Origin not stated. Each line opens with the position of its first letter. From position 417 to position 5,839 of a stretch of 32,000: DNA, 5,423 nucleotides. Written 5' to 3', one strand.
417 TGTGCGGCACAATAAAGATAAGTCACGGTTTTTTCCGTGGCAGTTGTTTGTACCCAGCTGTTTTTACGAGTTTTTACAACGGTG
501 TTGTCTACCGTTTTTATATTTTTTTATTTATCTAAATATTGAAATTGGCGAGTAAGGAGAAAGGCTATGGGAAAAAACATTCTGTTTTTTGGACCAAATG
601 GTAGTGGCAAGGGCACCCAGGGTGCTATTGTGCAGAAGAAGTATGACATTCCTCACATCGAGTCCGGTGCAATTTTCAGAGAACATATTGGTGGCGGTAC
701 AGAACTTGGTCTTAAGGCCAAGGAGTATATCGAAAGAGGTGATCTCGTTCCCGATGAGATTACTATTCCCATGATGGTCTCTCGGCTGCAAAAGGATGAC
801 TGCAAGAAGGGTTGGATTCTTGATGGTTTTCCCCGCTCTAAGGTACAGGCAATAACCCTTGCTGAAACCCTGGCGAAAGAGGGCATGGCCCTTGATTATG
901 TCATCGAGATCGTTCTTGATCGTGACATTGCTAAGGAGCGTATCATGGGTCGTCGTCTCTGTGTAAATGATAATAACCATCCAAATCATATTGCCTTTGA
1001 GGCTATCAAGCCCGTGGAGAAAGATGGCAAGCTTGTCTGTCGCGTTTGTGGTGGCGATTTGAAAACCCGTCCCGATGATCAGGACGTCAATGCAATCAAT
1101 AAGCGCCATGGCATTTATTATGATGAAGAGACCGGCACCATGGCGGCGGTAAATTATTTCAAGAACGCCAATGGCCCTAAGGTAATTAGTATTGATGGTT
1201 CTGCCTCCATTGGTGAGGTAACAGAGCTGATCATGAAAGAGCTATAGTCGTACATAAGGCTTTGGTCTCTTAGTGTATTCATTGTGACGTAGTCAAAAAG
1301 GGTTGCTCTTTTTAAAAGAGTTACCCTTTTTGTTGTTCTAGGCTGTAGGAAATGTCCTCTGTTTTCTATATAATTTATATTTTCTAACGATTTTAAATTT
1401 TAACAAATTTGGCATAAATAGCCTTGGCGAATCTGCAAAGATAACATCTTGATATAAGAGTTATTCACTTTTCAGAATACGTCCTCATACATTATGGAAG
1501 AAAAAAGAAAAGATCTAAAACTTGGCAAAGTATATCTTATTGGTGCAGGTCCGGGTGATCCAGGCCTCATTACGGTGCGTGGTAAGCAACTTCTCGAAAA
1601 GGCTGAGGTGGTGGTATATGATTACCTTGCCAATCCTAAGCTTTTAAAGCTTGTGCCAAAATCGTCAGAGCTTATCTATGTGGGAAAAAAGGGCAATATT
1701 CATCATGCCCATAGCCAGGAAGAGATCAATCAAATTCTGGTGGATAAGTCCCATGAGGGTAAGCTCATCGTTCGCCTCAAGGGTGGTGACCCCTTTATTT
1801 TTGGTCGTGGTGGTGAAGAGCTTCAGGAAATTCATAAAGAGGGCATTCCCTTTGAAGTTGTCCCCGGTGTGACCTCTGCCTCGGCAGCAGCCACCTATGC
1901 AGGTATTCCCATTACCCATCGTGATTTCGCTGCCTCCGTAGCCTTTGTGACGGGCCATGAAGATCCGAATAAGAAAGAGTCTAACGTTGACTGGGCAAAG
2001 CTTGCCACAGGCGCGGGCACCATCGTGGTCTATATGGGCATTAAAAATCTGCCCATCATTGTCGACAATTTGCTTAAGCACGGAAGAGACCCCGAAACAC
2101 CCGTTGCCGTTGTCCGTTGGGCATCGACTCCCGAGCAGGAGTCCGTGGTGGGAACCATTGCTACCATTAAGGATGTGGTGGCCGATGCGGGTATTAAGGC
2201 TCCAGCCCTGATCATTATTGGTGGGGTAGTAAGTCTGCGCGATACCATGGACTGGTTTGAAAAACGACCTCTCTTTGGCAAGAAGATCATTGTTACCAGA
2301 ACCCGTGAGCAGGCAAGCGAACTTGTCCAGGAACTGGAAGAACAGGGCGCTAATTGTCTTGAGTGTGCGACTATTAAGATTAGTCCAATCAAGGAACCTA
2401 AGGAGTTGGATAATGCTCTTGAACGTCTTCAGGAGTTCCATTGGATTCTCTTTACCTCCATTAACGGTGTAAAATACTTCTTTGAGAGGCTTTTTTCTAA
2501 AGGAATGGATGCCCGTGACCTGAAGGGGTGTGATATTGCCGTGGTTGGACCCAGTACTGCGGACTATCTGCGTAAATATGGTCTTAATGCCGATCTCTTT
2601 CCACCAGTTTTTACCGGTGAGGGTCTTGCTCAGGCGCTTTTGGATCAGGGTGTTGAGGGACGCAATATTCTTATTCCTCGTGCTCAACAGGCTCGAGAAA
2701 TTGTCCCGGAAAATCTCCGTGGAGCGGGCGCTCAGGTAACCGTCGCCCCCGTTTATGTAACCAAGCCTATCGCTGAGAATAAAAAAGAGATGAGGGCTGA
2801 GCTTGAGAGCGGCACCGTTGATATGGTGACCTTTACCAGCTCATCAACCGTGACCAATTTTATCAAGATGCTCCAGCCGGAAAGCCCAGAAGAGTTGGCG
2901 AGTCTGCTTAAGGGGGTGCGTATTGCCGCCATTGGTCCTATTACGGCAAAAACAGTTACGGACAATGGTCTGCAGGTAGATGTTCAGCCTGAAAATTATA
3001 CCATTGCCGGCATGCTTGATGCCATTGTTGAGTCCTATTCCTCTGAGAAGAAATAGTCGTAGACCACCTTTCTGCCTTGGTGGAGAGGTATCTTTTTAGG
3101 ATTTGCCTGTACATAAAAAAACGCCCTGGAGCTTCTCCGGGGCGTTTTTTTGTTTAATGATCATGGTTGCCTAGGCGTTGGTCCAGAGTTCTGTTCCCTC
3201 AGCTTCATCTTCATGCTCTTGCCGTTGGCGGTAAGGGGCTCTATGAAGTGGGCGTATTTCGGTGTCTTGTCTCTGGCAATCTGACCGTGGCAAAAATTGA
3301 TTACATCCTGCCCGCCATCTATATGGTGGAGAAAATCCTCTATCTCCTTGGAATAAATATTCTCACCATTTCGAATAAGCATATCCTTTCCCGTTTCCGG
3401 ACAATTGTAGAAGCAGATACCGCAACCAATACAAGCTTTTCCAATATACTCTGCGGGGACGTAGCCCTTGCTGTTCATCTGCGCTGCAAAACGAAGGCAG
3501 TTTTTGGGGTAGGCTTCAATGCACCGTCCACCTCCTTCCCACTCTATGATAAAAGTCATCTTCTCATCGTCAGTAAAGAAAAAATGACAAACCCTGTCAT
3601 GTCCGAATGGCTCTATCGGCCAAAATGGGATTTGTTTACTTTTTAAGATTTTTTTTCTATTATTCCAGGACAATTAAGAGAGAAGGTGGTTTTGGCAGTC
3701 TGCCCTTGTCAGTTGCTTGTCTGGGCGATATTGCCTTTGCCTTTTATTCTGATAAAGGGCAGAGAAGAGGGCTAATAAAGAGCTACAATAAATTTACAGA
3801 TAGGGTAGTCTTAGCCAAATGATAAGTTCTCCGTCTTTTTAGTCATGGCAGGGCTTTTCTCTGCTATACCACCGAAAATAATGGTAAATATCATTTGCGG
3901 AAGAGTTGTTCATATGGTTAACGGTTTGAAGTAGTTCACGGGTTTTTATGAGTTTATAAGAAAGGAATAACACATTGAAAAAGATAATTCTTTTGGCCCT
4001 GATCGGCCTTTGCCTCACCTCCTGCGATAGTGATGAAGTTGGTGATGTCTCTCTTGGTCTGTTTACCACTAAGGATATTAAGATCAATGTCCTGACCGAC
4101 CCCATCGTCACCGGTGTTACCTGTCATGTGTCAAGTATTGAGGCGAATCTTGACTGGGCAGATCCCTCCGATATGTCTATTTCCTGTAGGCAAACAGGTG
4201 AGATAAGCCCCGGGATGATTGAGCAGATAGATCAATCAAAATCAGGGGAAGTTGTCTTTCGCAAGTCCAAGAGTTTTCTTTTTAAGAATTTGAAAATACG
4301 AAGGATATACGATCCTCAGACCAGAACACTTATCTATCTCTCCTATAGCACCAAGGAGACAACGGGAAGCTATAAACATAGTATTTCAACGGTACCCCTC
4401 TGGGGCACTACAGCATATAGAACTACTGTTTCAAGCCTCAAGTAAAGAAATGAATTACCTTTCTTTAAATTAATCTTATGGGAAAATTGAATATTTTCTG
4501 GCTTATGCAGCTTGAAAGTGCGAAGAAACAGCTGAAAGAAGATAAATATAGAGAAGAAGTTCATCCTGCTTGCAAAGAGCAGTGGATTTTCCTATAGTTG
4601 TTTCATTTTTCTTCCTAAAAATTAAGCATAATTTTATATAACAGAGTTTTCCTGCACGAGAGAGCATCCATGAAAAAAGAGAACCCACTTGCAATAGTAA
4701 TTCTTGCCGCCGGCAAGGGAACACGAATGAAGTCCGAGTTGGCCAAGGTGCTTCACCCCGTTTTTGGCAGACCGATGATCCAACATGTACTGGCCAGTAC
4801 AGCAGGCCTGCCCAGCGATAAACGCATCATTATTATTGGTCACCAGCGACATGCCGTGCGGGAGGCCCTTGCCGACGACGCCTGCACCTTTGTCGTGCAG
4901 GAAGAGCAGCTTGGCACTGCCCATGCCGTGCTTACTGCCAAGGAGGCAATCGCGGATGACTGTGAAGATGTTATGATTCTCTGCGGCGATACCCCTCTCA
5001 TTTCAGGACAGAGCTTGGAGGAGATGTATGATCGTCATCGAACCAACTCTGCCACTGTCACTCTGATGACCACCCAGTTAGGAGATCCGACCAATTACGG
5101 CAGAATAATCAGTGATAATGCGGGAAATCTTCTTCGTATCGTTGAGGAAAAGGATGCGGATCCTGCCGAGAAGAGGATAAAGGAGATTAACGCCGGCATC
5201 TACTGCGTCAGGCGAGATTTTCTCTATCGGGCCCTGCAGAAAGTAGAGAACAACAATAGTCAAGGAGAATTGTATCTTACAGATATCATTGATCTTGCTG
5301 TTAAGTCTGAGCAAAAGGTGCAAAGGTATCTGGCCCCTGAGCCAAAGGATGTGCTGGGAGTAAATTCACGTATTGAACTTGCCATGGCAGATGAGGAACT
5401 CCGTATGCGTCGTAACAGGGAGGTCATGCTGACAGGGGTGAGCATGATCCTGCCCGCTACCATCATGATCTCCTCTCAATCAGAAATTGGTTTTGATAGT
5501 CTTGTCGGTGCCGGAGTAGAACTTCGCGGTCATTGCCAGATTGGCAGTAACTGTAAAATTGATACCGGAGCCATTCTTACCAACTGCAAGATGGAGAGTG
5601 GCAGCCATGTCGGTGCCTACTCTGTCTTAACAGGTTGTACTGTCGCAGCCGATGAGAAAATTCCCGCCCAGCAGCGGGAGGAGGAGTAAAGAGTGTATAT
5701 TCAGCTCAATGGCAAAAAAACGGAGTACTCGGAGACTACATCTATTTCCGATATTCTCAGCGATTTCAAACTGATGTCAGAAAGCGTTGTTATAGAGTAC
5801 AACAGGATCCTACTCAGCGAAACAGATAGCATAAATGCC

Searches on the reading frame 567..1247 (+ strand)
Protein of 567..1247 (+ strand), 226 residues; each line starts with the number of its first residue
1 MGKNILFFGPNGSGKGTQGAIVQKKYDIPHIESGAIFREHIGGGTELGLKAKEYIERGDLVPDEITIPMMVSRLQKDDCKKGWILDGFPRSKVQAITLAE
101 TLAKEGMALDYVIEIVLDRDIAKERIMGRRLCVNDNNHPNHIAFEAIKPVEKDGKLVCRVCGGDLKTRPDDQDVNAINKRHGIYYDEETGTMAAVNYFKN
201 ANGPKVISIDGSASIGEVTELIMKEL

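Call 53: search_protein_families(library=pfam, proteins=[window:567-1247:+], max_evalue=0.001)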
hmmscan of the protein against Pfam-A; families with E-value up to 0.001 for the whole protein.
window:567-1247:+ (226 aa): 3 families
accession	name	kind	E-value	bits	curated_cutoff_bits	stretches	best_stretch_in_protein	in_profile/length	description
PF00406.28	ADK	-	5.1e-39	134.3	26.8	1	8-200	2-148/151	Adenylate kinase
PF13207.12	AAA_17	-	1.5e-21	77.6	27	1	8-130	1-123/136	AAA domain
PF17213.9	Hydin_ADK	-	0.00086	19.9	27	0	61-87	169-195/196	Hydin Adenylate kinase-like domain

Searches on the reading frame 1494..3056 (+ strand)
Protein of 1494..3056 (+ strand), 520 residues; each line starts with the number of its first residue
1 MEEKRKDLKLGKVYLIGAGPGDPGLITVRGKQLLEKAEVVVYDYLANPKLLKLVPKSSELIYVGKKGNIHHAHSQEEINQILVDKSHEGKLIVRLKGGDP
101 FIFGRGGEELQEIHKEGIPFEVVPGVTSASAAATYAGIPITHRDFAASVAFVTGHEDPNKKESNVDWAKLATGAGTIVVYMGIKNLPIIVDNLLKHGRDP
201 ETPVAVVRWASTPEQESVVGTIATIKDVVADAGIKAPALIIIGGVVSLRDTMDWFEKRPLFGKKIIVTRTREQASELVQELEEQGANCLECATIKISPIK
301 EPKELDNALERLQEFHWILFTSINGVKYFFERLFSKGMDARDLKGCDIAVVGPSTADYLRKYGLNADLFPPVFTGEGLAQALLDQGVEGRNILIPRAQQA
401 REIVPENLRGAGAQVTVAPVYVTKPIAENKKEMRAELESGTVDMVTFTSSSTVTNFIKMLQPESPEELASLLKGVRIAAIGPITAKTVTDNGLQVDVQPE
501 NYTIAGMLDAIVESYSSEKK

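Call 53: search_protein_families(library=pfam, proteins=[window:1494-3056:+], max_evalue=0.001)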
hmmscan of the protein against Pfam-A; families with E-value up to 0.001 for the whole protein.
window:1494-3056:+ (520 aa): 2 families
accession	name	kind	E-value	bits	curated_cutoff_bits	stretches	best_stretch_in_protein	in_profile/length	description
PF02602.20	HEM4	-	1.6e-75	253.6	27.5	1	275-508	1-230/231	Uroporphyrinogen-III synthase HemD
PF00590.25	TP_methylase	-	1.1e-56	192.6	27.8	1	12-225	1-211/212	Tetrapyrrole (Corrin/Porphyrin) Methylases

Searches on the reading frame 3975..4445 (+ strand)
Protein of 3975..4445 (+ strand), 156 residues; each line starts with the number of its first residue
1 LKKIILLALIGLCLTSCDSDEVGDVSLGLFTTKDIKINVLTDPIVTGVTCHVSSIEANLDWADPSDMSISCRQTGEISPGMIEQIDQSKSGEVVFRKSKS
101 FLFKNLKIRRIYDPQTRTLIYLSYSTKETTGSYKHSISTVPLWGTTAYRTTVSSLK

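Call 53: search_protein_families(library=pfam, proteins=[window:3975-4445:+], max_evalue=0.001)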
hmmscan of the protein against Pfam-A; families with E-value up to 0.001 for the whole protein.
window:3975-4445:+ (156 aa): 1 family
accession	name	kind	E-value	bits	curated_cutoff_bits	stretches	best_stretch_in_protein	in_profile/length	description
PF05981.17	CreA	-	6.4e-44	149.6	25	1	22-144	1-130/131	CreA protein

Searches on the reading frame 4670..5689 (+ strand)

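Call 53: search_protein_families(library=pfam, proteins=[window:4670-5689:+], max_evalue=0.001)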
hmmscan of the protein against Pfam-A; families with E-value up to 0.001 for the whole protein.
window:4670-5689:+ (339 aa): 7 families
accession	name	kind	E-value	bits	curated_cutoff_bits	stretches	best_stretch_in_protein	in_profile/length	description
PF00483.29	NTP_transferase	-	7.4e-26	91.6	21.2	1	10-224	3-223/245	Nucleotidyl transferase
PF12804.13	NTP_transf_3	-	4.2e-21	76.2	27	1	10-140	2-130/160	MobA-like NTP transferase domain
PF01128.25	IspD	-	1.8e-10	41.4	27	1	8-131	2-126/221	2-C-methyl-D-erythritol 4-phosphate cytidylyltransferase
PF00132.30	Hexapep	-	2.1e-10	40.3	27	2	272-304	3-35/36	Bacterial transferase hexapeptide (six repeats)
PF02348.25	CTP_transf_3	-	6.4e-06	26.6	22.6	1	10-187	3-162/217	Cytidylyltransferase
PF25084.1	LbH_EIF2B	-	4.6e-05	23.8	54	1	260-331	11-81/105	EIF2B subunit epsilon LbH domain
PF07959.18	Fucose_pyrophosphorylase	-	0.0008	18.9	34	0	288-332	289-336/418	Fucose pyrophosphorylase domain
